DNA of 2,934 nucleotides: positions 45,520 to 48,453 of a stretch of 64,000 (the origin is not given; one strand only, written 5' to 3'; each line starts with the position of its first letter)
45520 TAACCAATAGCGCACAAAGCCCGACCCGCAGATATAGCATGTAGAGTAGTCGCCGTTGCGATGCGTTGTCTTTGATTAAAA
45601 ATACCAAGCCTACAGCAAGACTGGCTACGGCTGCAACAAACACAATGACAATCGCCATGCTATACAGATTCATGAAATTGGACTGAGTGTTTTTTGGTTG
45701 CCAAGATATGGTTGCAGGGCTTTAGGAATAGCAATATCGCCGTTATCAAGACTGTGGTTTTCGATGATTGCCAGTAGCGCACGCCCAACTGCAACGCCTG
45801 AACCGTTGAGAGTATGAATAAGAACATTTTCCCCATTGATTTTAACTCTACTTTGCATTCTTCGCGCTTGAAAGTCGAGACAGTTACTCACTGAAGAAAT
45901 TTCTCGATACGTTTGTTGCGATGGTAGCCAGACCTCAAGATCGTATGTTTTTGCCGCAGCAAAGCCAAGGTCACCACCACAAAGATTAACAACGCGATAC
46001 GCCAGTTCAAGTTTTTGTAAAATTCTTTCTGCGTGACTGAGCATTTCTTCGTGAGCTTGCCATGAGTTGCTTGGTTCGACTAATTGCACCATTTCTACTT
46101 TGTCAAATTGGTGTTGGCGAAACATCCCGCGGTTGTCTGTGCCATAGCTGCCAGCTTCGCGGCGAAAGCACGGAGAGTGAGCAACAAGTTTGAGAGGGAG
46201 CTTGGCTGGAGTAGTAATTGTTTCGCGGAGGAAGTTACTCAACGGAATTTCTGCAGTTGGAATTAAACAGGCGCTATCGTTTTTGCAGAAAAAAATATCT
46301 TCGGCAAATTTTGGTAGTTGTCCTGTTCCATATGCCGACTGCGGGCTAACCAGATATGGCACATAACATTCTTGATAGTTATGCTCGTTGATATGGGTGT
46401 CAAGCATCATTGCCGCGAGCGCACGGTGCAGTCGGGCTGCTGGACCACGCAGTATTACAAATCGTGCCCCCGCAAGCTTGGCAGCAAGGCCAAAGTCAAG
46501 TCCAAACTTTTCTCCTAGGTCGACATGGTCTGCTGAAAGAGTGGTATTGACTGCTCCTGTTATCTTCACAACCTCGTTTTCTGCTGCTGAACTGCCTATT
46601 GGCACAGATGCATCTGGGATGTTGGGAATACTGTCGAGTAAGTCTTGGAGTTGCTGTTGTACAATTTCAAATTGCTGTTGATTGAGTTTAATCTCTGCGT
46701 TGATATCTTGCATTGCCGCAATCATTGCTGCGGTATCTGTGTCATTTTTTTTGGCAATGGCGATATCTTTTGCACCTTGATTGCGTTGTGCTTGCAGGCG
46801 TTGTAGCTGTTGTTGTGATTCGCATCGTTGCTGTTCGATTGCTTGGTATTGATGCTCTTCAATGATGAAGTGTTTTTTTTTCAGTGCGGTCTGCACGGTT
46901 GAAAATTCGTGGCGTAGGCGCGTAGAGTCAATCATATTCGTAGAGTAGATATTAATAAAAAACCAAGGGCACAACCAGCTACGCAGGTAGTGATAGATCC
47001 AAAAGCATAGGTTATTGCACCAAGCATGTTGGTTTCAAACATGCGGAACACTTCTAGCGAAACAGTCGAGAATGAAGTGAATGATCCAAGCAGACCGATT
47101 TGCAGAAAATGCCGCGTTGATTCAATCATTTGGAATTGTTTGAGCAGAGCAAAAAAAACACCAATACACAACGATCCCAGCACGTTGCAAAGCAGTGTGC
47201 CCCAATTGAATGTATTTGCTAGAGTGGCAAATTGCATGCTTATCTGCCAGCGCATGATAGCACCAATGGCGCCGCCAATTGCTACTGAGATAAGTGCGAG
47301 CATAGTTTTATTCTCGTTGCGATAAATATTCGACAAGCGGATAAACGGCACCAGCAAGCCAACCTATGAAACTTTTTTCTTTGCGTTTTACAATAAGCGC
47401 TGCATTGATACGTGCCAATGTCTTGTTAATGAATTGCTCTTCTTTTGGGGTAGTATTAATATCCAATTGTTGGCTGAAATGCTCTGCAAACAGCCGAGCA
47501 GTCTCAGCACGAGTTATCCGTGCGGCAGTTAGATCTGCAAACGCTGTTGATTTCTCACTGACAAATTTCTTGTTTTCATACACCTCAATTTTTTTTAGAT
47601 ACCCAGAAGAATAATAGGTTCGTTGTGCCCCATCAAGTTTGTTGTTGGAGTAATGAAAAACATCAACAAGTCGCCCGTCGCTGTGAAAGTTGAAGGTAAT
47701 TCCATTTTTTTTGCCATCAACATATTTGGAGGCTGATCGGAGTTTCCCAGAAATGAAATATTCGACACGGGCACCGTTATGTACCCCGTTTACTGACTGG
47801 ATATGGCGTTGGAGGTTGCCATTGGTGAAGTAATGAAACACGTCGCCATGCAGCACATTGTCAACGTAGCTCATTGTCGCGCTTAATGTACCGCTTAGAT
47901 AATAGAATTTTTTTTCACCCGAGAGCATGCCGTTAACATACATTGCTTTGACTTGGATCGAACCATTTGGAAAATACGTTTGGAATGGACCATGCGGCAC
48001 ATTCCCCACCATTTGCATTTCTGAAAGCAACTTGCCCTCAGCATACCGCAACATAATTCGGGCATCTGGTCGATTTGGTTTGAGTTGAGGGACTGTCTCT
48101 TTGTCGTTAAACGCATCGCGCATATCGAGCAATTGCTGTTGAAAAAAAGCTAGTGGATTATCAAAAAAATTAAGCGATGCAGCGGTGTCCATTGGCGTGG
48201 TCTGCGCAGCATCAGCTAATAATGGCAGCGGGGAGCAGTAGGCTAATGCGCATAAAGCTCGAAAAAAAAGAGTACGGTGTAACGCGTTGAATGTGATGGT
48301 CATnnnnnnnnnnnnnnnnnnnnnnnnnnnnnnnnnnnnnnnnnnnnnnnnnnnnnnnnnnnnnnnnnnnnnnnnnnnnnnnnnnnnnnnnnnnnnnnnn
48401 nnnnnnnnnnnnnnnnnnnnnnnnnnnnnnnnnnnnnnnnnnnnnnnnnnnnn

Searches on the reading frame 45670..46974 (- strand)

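Call 15: search_protein_families(library=ncbifam, proteins=[window:45670-46974:-])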
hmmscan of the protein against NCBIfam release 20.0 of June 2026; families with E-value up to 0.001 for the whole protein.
window:45670-46974:- (434 aa): 5 families
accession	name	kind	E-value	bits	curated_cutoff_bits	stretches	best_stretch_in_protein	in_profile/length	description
TIGR00414.1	serS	equivalog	1.8e-142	475.3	301.65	1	14-424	1-418/418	serine--tRNA ligase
NF002120.0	PRK00960.1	equivalog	2.3e-11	43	611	1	244-354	320-438/518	serine--tRNA ligase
TIGR00415.1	serS_MJ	equivalog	1.4e-08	33.6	489.55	1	236-328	310-398/518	serine--tRNA ligase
NF003211.1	PRK04173.1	equivalog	2.3e-06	26.7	312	1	247-373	176-301/454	glycine--tRNA ligase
NF006625.0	PRK09194.1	equivalog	4e-06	26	558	1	193-343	59-209/559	proline--tRNA ligase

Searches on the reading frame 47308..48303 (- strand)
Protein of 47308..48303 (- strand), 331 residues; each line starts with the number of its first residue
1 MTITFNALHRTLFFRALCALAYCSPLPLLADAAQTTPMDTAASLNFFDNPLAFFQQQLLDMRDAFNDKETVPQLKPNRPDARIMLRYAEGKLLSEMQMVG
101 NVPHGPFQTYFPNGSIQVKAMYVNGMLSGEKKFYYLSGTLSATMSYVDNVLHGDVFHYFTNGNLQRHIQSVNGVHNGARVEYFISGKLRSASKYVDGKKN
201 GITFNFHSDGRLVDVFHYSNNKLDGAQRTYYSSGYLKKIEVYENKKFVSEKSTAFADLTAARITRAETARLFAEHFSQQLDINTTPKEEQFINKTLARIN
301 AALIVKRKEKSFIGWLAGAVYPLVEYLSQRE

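Call 15: search_protein_families(library=ncbifam, proteins=[window:47308-48303:-])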
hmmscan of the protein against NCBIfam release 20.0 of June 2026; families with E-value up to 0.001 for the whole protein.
window:47308-48303:- (331 aa): 1 family
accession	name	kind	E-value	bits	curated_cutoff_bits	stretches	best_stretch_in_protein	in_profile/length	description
NF033566.1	adhes_LIC20035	equivalog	5.5e-10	38.7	250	1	104-249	117-267/434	LIC20035 family adhesin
